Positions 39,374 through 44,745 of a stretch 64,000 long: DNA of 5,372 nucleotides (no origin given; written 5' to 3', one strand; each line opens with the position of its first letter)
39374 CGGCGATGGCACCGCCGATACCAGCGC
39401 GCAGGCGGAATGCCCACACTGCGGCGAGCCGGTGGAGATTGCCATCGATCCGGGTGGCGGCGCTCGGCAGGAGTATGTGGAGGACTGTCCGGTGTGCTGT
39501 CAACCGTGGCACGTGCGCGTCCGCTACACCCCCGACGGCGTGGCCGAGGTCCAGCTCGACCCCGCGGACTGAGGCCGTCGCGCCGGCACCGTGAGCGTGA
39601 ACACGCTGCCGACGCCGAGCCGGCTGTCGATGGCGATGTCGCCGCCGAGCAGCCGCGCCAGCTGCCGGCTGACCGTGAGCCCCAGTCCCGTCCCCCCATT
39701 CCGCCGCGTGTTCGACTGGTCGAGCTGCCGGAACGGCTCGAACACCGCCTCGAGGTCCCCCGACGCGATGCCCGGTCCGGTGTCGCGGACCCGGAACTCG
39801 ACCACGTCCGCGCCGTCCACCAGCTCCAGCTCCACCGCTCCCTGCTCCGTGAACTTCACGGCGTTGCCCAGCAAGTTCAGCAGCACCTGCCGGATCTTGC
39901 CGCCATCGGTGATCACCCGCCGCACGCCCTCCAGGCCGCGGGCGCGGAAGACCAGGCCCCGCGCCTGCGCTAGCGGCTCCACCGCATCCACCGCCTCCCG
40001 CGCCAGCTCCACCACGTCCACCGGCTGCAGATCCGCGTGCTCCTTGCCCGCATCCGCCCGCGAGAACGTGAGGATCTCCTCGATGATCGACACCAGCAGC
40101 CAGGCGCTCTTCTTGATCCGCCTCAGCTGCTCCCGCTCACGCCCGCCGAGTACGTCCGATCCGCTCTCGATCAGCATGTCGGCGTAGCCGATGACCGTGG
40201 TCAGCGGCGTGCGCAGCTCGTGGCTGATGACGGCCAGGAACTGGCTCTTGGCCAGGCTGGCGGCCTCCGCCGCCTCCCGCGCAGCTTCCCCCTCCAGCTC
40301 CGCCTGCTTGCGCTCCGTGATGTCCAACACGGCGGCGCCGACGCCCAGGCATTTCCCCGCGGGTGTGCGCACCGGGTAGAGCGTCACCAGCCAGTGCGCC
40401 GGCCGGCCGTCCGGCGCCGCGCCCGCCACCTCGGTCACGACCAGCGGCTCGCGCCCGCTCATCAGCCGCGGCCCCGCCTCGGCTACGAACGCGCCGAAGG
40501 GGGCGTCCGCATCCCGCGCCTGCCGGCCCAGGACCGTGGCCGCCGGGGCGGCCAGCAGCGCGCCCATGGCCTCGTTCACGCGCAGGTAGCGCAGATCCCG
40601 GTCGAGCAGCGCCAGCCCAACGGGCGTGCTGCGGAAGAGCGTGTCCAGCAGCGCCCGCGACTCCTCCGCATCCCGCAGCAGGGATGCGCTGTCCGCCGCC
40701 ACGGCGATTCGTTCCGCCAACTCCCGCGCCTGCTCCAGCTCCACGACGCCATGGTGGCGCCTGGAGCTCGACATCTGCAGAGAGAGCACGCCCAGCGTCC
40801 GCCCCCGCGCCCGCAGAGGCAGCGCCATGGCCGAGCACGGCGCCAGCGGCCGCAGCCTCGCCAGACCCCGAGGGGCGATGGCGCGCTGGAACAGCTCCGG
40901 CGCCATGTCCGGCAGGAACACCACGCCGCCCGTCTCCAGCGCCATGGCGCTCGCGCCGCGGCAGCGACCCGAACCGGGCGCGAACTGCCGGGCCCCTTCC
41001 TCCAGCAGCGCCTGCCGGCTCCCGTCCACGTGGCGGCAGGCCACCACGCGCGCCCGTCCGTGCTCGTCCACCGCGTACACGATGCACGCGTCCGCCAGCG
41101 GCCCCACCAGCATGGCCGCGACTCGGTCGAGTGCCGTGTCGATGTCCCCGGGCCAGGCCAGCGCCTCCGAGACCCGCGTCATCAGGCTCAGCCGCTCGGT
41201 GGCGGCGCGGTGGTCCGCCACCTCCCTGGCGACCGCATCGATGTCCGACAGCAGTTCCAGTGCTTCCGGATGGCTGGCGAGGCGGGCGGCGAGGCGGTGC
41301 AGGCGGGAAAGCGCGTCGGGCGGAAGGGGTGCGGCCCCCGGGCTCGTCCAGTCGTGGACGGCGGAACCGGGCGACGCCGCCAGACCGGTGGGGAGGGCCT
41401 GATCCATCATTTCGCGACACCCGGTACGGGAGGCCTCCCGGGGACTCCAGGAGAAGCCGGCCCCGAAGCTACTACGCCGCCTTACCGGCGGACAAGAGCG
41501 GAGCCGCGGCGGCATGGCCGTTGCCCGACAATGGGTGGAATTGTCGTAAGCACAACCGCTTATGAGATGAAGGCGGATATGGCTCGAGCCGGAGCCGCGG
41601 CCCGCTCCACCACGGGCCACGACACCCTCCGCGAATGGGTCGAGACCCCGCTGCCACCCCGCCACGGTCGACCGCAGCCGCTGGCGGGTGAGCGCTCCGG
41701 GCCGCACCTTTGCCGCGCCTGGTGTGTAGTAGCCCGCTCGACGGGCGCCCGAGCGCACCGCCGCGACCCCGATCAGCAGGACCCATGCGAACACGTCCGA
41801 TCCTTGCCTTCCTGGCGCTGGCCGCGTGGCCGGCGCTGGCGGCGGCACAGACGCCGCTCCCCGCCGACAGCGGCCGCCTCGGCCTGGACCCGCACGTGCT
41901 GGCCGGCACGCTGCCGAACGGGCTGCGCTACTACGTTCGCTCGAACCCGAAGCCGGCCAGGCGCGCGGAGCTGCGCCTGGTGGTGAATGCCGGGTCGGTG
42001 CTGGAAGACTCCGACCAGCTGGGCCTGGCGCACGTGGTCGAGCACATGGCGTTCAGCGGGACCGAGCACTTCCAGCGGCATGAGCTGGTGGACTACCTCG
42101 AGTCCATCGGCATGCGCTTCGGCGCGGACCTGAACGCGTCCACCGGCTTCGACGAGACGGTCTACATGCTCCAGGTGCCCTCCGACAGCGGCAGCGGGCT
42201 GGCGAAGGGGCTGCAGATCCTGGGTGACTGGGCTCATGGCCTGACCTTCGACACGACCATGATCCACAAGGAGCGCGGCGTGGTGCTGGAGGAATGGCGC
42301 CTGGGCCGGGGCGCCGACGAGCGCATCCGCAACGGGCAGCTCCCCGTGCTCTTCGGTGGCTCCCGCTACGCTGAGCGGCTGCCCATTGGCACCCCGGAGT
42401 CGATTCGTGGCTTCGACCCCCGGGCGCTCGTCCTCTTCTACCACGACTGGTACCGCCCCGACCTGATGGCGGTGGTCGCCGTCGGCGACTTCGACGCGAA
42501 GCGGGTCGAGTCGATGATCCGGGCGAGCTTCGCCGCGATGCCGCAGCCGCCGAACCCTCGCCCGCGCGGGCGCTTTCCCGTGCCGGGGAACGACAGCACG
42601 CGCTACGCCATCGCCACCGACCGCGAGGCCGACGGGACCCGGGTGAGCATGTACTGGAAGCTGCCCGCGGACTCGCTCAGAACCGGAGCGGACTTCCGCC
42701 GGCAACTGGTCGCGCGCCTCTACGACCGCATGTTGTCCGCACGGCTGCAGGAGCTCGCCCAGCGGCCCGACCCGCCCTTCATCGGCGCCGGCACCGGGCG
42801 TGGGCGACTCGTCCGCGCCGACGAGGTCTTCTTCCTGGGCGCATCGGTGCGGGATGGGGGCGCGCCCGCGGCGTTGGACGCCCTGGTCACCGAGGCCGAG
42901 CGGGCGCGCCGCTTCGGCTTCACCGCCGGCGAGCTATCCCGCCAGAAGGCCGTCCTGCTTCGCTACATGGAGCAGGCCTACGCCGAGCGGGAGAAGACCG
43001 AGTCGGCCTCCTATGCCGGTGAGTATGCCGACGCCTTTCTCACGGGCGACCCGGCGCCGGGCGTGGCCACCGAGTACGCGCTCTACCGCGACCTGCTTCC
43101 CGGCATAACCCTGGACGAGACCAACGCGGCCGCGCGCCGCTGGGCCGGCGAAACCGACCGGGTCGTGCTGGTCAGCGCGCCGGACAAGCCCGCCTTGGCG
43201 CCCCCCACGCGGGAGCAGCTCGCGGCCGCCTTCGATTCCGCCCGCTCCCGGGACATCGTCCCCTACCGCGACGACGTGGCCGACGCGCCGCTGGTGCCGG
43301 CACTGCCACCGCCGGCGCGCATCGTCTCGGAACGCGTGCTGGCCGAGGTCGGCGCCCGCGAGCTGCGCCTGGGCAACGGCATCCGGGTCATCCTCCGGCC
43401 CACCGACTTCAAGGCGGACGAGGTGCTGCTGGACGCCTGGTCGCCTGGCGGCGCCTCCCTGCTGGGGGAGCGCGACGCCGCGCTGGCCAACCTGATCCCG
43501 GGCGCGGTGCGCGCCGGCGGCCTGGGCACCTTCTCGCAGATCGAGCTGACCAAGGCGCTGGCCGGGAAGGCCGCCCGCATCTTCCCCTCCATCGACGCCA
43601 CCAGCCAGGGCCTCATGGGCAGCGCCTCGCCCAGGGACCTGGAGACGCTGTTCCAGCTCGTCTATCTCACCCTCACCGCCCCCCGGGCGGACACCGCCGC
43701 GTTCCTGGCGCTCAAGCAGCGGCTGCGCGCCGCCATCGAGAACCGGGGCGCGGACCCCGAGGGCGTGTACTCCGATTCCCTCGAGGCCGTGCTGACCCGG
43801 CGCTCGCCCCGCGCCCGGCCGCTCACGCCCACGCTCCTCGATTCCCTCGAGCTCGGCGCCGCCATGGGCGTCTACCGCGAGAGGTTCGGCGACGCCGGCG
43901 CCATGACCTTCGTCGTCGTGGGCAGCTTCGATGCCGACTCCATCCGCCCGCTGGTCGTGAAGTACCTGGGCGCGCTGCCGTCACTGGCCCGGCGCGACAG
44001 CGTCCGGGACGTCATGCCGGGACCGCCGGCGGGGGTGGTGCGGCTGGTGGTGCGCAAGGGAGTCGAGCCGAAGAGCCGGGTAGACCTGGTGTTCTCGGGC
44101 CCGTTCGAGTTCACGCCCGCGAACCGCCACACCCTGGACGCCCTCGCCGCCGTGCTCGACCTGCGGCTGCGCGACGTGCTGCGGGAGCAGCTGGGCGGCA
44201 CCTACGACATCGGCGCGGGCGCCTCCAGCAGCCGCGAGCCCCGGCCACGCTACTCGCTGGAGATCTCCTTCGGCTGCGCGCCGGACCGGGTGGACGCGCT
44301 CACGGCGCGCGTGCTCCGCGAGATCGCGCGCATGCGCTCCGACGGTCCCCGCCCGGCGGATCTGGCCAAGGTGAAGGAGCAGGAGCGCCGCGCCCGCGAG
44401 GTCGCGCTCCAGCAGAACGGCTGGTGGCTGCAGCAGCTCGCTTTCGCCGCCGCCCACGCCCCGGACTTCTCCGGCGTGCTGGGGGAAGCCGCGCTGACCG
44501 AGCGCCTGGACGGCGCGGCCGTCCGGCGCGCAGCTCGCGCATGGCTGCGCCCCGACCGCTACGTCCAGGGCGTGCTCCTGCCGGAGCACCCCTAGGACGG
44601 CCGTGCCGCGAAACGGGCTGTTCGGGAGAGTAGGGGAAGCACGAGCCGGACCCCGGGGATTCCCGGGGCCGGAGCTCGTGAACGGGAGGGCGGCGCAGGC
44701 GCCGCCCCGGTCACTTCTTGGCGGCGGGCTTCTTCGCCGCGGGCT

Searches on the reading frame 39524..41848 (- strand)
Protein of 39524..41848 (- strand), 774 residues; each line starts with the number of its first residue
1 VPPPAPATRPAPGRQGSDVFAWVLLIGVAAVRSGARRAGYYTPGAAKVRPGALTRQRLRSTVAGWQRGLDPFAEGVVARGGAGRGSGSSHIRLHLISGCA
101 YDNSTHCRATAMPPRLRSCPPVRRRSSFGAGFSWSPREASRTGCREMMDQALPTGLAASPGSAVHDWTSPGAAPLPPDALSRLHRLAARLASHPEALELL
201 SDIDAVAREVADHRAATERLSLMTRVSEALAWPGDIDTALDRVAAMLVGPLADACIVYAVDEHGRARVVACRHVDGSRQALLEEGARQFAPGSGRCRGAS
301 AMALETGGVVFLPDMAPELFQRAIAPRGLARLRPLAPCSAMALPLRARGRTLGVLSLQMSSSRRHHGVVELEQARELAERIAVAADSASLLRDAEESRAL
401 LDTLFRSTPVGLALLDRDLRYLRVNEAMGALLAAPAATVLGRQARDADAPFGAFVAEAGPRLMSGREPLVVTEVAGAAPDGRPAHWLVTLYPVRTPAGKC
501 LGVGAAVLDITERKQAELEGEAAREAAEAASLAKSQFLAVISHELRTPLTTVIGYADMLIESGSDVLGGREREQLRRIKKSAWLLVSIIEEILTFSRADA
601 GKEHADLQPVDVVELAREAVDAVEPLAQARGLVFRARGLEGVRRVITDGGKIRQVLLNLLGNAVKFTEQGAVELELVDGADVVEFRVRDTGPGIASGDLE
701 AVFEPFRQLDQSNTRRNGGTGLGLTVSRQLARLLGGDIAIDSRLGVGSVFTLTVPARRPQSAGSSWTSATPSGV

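Call 86: search_protein_families(library=pfam, max_evalue=0.000001, proteins=[window:39524-41848:-])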
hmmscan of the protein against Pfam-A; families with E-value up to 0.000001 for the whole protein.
window:39524-41848:- (774 aa): 5 families
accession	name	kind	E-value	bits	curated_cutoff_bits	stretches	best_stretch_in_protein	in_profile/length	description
PF02518.31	HATPase_c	-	4.5e-27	95.1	26.4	1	648-757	2-110/111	Histidine kinase-, DNA gyrase B-, and HSP90-like ATPase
PF08448.16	PAS_4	-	6.4e-20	71.9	23.1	1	405-515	1-110/110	PAS fold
PF00512.31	HisKA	-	3.2e-19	69.2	26.9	1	533-601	1-66/66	His Kinase A (phospho-acceptor) domain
PF13185.12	GAF_2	-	8.9e-11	42.6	28.6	1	237-384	9-134/136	GAF domain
PF01590.32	GAF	-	2e-10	41.7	22.4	1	235-384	1-132/133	GAF domain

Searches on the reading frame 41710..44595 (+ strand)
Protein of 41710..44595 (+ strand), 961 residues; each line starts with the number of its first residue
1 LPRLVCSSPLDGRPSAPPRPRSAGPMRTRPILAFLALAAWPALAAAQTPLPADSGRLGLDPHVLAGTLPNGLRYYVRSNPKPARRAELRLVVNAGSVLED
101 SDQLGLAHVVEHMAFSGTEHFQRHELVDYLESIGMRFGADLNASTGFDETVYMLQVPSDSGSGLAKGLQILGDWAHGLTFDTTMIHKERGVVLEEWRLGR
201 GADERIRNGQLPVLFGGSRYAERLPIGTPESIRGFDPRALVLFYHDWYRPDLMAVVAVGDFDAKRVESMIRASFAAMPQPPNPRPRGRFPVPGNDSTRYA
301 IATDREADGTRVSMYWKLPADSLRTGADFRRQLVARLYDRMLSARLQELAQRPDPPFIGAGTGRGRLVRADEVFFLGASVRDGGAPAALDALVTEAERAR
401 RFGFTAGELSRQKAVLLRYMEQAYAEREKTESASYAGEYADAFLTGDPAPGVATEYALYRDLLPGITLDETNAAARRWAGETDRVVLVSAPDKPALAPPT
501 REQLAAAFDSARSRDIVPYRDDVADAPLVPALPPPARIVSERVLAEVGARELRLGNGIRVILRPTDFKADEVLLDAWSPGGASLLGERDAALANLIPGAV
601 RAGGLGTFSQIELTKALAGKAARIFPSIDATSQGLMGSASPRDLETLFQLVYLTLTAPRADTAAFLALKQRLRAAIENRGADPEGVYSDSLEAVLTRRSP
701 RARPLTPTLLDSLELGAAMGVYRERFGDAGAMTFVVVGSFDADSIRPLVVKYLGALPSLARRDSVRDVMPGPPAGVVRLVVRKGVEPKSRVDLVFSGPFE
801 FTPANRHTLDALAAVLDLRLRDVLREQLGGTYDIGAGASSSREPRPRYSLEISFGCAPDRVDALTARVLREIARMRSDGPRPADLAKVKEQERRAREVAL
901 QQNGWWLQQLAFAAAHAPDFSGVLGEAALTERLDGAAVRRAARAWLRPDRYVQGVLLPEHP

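Call 86: search_protein_families(library=pfam, max_evalue=0.000001, proteins=[window:41710-44595:+])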
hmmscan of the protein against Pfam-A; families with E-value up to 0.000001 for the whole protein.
window:41710-44595:+ (961 aa): 2 families
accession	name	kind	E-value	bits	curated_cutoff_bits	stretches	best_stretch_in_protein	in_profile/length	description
PF05193.26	Peptidase_M16_C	-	1.6e-34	119.8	23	2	729-891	17-180/181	Peptidase M16 inactive domain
PF00675.25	Peptidase_M16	-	1.1e-23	84.2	22.3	1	79-195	6-115/149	Insulinase (Peptidase family M16)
